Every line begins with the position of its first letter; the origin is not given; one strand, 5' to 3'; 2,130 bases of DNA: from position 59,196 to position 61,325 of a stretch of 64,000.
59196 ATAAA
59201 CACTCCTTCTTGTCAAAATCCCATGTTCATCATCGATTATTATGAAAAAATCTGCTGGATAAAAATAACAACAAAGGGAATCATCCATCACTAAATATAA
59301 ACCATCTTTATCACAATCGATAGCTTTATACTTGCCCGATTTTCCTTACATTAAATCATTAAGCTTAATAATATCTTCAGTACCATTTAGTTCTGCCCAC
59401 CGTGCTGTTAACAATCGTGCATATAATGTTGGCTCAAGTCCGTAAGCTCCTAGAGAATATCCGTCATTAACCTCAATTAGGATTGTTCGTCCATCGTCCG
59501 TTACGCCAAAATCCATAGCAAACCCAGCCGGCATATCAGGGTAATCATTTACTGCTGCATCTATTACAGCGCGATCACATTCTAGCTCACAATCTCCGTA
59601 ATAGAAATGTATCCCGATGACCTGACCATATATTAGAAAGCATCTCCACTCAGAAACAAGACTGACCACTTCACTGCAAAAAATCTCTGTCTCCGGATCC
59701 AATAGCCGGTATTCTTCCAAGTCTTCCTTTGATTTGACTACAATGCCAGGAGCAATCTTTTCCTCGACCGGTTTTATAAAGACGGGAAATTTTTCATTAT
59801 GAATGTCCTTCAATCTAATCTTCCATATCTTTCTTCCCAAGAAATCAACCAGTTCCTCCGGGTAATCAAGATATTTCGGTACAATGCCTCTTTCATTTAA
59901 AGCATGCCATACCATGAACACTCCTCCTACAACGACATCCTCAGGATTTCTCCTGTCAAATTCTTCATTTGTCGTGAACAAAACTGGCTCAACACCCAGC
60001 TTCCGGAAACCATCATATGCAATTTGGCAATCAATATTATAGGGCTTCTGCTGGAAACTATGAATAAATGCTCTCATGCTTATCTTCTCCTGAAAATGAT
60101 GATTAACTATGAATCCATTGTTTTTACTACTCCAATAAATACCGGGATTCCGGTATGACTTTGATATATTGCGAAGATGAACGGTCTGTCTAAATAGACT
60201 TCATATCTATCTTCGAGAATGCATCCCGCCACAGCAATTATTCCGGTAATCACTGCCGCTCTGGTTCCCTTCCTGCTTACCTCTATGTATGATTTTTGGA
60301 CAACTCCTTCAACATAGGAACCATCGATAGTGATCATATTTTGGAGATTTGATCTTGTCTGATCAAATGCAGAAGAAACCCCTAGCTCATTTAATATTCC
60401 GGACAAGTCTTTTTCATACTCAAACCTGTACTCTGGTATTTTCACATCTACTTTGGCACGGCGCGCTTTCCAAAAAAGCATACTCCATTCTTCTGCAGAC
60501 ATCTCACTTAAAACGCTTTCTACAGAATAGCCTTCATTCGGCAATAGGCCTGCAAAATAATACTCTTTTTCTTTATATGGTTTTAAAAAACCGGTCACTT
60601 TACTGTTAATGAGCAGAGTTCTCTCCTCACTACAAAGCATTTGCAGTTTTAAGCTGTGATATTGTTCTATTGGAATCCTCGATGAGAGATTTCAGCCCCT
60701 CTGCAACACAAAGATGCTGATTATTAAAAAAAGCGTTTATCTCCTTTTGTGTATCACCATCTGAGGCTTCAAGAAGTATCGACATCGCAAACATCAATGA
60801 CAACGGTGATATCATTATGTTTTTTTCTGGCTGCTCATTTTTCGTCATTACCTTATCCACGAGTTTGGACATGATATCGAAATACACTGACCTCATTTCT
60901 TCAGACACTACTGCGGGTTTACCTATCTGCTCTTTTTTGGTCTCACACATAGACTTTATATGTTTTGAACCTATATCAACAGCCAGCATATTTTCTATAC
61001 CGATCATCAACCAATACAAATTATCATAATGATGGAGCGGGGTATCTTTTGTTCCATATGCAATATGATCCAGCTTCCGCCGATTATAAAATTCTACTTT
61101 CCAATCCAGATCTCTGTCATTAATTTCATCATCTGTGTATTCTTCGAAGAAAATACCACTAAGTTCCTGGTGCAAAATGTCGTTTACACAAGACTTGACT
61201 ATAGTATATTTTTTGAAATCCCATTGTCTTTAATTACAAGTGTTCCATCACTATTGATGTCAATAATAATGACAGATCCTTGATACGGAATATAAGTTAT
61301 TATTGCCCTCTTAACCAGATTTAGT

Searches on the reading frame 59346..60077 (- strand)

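Call 88: search_protein_families(library=pfam, proteins=[window:59346-60077:-], max_evalue=0.001)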
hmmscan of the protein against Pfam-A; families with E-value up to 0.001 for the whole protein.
window:59346-60077:- (243 aa): 2 families
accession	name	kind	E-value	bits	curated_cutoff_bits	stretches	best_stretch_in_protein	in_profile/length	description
PF18299.6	R2K_2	-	6.5e-48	162.8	26.2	1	79-221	1-146/147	ATP-grasp domain, R2K clade family 2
PF14243.11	R2K_3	-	2.3e-36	126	26.3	1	62-230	19-169/169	ATP-grasp domain, R2K clade family 3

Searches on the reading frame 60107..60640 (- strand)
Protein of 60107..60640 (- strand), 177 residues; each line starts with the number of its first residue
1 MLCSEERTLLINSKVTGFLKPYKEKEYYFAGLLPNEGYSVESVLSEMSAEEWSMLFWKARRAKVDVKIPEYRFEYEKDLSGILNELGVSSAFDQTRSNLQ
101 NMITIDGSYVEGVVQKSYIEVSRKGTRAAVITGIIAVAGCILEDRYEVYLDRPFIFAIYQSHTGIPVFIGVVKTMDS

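Call 88: search_protein_families(library=pfam, proteins=[window:60107-60640:-], max_evalue=0.001)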
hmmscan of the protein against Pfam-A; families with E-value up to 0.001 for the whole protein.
window:60107-60640:- (177 aa): 1 family
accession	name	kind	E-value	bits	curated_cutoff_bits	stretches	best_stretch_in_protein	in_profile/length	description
PF00079.25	Serpin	-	2.2e-29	103.2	27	1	21-172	215-367/370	Serpin (serine protease inhibitor)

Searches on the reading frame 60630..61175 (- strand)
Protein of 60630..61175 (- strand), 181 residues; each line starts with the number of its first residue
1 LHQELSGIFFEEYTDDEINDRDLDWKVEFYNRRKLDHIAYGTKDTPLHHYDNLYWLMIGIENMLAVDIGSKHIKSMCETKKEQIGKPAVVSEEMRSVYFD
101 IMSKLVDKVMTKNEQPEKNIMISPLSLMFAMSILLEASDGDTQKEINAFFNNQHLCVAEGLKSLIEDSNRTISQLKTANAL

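Call 88: search_protein_families(library=pfam, proteins=[window:60630-61175:-], max_evalue=0.001)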
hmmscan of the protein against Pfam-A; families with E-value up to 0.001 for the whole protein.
window:60630-61175:- (181 aa): 1 family
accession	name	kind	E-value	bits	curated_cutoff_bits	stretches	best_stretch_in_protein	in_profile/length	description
PF00079.25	Serpin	-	3.8e-09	36.7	27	1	111-181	14-89/370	Serpin (serine protease inhibitor)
